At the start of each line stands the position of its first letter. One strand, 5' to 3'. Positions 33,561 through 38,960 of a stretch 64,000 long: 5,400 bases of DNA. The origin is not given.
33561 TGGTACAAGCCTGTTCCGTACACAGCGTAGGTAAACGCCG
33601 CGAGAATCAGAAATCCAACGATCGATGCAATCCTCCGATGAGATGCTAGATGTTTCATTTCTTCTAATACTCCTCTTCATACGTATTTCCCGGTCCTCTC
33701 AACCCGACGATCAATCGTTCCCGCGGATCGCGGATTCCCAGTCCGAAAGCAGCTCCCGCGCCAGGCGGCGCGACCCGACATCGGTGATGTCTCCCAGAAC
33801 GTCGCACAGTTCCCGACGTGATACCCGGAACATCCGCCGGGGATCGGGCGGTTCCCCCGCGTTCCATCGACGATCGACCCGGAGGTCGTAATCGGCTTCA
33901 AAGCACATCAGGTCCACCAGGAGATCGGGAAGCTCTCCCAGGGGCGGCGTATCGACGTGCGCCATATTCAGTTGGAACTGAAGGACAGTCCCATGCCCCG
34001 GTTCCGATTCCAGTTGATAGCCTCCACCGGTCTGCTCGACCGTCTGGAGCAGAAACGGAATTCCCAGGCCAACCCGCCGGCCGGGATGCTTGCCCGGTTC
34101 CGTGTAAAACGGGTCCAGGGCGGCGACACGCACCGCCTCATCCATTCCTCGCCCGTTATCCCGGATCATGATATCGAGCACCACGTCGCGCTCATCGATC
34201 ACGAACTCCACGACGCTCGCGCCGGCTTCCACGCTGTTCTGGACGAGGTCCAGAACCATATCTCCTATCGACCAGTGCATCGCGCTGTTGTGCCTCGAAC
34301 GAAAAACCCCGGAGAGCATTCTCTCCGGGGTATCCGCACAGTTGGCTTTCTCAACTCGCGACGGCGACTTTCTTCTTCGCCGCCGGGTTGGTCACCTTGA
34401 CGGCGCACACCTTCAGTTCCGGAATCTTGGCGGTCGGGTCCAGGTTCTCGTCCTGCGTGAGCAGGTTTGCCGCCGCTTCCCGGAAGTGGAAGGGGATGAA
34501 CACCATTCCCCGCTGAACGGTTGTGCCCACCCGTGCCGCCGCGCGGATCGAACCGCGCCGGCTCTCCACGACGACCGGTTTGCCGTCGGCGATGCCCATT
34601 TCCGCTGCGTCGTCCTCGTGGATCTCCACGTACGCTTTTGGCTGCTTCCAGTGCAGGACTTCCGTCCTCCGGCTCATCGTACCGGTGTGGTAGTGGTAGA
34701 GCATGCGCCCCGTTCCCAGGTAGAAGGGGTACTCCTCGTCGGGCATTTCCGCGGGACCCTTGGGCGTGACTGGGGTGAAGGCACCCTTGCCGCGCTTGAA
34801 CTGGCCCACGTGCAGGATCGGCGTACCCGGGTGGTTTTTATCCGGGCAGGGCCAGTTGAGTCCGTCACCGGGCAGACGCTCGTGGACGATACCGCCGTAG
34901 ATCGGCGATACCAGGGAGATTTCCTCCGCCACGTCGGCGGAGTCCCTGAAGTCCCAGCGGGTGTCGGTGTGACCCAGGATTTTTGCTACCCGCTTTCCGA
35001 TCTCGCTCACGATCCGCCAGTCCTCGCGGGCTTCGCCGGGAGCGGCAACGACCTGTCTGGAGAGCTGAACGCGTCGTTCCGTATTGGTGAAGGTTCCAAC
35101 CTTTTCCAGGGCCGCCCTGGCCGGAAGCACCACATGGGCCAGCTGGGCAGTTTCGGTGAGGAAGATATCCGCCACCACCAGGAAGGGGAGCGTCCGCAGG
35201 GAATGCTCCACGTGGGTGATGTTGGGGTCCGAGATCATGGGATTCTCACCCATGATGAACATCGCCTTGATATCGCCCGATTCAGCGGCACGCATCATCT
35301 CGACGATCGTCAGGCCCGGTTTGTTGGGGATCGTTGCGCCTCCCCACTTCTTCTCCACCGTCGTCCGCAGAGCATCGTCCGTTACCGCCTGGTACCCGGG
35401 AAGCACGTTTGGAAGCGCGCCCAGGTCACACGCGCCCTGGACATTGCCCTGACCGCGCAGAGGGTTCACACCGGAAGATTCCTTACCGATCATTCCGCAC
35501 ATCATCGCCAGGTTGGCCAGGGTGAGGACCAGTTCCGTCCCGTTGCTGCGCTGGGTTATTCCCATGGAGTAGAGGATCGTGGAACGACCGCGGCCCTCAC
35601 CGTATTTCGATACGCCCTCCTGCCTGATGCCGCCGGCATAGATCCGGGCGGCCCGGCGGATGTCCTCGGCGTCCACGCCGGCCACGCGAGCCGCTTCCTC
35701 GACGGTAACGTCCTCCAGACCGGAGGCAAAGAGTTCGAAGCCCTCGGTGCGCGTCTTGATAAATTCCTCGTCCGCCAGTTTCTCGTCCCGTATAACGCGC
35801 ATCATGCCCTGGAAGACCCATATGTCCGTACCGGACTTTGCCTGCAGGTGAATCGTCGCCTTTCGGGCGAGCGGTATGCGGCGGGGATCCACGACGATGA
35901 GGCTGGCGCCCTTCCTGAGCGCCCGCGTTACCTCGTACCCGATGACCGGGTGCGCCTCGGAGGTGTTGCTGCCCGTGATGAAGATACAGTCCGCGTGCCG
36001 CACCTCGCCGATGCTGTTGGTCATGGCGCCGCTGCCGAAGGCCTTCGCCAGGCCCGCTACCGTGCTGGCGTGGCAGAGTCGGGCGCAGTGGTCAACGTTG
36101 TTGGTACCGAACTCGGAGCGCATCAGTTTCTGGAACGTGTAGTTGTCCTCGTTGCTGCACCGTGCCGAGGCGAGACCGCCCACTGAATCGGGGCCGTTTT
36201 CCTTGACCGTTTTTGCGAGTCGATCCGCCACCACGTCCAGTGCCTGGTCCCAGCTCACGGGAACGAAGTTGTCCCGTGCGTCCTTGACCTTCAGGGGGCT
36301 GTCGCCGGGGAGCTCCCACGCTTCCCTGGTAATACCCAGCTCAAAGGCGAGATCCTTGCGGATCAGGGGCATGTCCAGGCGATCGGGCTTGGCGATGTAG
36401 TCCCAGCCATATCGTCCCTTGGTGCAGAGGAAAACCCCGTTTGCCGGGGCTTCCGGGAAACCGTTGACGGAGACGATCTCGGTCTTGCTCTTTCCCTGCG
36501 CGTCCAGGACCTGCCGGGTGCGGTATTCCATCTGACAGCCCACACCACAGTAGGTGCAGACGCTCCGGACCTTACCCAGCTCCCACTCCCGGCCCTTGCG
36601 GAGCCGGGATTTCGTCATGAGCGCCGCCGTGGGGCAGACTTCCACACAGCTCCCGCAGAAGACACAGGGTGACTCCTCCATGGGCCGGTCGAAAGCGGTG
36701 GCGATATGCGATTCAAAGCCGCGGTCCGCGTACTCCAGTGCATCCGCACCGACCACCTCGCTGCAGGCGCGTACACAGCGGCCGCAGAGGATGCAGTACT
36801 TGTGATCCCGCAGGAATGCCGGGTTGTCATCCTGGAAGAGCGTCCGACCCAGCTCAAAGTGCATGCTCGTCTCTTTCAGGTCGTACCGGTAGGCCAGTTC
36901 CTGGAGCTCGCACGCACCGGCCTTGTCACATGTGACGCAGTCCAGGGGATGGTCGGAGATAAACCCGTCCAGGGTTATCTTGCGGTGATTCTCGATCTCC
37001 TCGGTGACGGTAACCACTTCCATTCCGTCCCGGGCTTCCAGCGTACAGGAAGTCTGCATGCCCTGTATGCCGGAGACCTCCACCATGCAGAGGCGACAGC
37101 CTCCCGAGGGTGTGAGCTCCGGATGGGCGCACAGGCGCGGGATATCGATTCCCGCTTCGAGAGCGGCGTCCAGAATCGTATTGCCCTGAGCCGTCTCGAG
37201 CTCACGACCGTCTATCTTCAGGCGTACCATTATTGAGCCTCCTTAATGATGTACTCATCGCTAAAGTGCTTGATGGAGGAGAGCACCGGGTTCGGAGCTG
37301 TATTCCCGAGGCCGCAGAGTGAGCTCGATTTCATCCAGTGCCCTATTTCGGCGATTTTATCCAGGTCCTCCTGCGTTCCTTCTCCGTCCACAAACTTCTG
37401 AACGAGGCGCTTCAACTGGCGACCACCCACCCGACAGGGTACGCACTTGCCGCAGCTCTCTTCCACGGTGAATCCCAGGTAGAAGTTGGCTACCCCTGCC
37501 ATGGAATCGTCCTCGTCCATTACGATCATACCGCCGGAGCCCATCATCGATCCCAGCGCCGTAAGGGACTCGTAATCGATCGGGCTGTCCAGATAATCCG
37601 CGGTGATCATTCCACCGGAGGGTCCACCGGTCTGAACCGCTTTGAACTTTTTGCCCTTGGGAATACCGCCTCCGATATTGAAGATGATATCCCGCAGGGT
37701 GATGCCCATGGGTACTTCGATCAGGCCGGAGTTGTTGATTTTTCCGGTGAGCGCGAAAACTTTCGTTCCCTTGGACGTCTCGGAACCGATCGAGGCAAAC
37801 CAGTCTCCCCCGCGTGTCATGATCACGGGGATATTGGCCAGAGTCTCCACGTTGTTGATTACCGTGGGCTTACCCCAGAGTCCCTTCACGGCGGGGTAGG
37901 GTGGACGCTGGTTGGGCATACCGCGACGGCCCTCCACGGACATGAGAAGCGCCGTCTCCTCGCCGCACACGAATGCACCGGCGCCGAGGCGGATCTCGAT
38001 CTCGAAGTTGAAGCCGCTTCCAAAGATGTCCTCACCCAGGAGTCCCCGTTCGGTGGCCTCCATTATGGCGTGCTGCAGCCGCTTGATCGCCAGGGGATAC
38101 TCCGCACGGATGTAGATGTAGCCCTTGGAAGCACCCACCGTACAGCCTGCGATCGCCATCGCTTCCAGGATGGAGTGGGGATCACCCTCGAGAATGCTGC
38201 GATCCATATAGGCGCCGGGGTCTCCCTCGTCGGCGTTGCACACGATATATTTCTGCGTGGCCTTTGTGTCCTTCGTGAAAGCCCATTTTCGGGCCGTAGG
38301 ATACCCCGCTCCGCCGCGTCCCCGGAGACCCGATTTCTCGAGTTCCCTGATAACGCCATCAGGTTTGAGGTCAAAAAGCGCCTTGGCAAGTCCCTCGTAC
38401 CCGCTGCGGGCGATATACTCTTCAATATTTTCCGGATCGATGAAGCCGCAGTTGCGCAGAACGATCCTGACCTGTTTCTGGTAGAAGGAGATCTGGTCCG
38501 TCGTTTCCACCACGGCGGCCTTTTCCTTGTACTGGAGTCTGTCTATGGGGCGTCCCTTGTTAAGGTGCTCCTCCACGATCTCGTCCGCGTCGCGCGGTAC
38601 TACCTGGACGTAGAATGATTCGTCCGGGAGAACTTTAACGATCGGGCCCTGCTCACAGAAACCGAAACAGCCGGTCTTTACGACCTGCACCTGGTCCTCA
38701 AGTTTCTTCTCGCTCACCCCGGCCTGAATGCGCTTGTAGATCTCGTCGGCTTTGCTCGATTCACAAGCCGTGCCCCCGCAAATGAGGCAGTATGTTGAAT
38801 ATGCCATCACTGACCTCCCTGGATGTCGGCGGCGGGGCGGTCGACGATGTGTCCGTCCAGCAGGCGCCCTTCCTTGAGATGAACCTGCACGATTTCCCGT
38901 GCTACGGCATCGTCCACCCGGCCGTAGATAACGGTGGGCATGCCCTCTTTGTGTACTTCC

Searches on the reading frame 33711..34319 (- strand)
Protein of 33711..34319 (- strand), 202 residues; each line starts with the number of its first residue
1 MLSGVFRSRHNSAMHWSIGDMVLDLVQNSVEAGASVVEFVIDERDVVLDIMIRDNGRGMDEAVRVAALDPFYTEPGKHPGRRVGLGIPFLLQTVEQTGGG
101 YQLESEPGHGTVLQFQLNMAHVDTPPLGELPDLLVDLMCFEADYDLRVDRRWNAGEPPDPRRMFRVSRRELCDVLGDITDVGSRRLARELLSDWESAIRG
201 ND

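Call 34: search_protein_families(library=ncbifam, proteins=[window:33711-34319:-], max_evalue=0.000001)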
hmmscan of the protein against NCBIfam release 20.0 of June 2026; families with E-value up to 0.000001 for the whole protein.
window:33711-34319:- (202 aa): 7 families
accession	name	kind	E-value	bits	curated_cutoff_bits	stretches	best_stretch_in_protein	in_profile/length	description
TIGR02916.1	PEP_his_kin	equivalog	1.8e-09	36.7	300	1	20-116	582-677/679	XrtA/PEP-CTERM system histidine kinase PrsK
NF010076.0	PRK13557.1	subfamily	3.8e-09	35.5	631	1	46-118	323-393/540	histidine kinase famiy protein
NF052573.1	HisKinEspAMyxo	equivalog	1.5e-08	33.2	1400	1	42-123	537-615/755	serine histidine kinase EspA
NF008468.0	PRK11360.1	equivalog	1.3e-07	30.4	646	1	24-122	513-611/616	two-component system sensor histidine kinase AtoS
NF052574.1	HisKinEspCMyxo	equivalog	2.5e-07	29.3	1200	1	50-123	570-641/785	serine histidine kinase EspC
NF046020.1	HisKinCckABruc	equivalog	3.9e-07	28.3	1000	1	41-117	632-705/868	cell cycle histidine kinase CckA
NF007688.0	PRK10364.1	equivalog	5.1e-07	28.8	479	1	21-119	355-451/460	two-component system sensor histidine kinase ZraS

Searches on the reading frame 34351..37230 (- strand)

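Call 34: search_protein_families(library=ncbifam, proteins=[window:34351-37230:-], max_evalue=0.000001)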
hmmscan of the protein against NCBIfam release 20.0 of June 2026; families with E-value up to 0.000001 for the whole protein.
window:34351-37230:- (959 aa): 32 families (the best 25 are shown)
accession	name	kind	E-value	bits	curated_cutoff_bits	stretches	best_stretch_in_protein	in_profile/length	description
TIGR01591.1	Fdh-alpha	equivalog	1.5e-224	747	666.25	2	312-946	57-672/672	formate dehydrogenase subunit alpha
NF047855.1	AssmNtatRedNasC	equivalog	2e-150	502.4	1100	1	318-947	85-707/708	assimilatory nitrate reductase catalytic subunit NasC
TIGR01973.1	NuoG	equivalog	2.1e-102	343.9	470.05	2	4-292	1-277/606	NADH-quinone oxidoreductase subunit NuoG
NF010055.0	PRK13532.1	equivalog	2.1e-93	314.1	904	3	491-747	321-570/830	nitrate reductase catalytic subunit NapA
NF005895.0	PRK07860.1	equivalog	3.2e-93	313.2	802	2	1-443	17-420/811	NADH-quinone oxidoreductase subunit G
TIGR01706.1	NAPA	equivalog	1.1e-90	305.2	930.55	3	493-747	323-570/830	periplasmic nitrate reductase subunit alpha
NF041323.1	Nitr_red_NasA_Halo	equivalog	1.3e-88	298.3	1000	1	320-946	61-672/673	assimilatory nitrate reductase NasA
TIGR01701.1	Fdhalpha-like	subfamily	4.4e-84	283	582.15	1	311-947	102-742/744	FdhF/YdeP family oxidoreductase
TIGR01553.1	formate-DH-alph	equivalog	5.9e-84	282.5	814.2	4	219-497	43-306/1009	formate dehydrogenase-N subunit alpha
NF041513.1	formate_DH_Act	exception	1.8e-70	238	1400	4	221-507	43-307/1067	formate dehydrogenase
NF040763.1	FeFe_hydrog_A6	exception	2.4e-65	221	765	1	2-211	1-212/571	NADH-dependent [FeFe] hydrogenase, group A6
NF006305.0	PRK08493.1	equivalog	3.8e-59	200.6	591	1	1-283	1-294/819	NADH-quinone oxidoreductase subunit G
NF005745.0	PRK07569.1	equivalog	3.9e-50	170.4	333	1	3-209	5-212/238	bidirectional hydrogenase complex protein HoxU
NF012032.0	PRK15488.1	equivalog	3.2e-46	157.7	694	1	322-748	114-527/759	thiosulfate reductase PhsA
TIGR02693.1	arsenite_ox_L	equivalog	1.6e-42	145.5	359.05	2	318-752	123-577/806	arsenate reductase (azurin) large subunit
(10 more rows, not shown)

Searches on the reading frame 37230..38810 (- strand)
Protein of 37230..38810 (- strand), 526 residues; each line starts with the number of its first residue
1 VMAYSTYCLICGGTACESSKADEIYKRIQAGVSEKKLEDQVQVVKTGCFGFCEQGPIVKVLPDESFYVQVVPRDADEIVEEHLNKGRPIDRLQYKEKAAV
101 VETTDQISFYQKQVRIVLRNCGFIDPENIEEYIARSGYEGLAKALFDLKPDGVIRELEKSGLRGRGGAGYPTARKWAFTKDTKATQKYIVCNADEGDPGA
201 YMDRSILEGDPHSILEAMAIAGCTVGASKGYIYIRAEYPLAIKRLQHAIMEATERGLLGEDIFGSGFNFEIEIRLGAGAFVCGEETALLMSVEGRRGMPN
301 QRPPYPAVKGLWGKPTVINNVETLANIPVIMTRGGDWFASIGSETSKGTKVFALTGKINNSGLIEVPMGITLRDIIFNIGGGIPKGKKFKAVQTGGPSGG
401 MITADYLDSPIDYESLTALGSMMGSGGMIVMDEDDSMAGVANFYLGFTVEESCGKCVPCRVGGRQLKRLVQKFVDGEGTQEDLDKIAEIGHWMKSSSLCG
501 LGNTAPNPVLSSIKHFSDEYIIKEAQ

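Call 34: search_protein_families(library=ncbifam, proteins=[window:37230-38810:-], max_evalue=0.000001)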
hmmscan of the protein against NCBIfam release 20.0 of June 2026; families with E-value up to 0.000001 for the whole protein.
window:37230-38810:- (526 aa): 8 families
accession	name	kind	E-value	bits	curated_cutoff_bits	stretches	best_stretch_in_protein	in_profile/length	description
TIGR01959.1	nuoF_fam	equivalog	3.2e-142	473.8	558.65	1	126-520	11-406/410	NADH-quinone oxidoreductase subunit NuoF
NF010120.0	PRK13596.1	equivalog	6.8e-115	384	389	1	125-519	16-412/433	NADH-quinone oxidoreductase subunit NuoF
NF008436.0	PRK11278.1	equivalog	5.8e-112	374.8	749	1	126-521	24-423/448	NADH-quinone oxidoreductase subunit NuoF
NF041612.1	fdxn_Clost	equivalog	2.6e-15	56.9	150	1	15-93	23-101/102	2Fe-2S ferredoxin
TIGR04481.1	PR_assoc_PrdC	equivalog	3.8e-13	49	490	1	151-411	74-295/425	proline reductase-associated electron transfer protein PrdC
NF041613.1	fdxn_Azotob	equivalog_domain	1.8e-10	41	195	1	15-89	23-97/107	2Fe-2S ferredoxin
TIGR01945.1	rnfC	subfamily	4e-10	38.8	245.95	1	120-251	95-220/435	RnfABCDGE type electron transport complex subunit C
NF003454.1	PRK05035.1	equivalog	5.3e-10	38.4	345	1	120-252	97-222/556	electron transport complex subunit RsxC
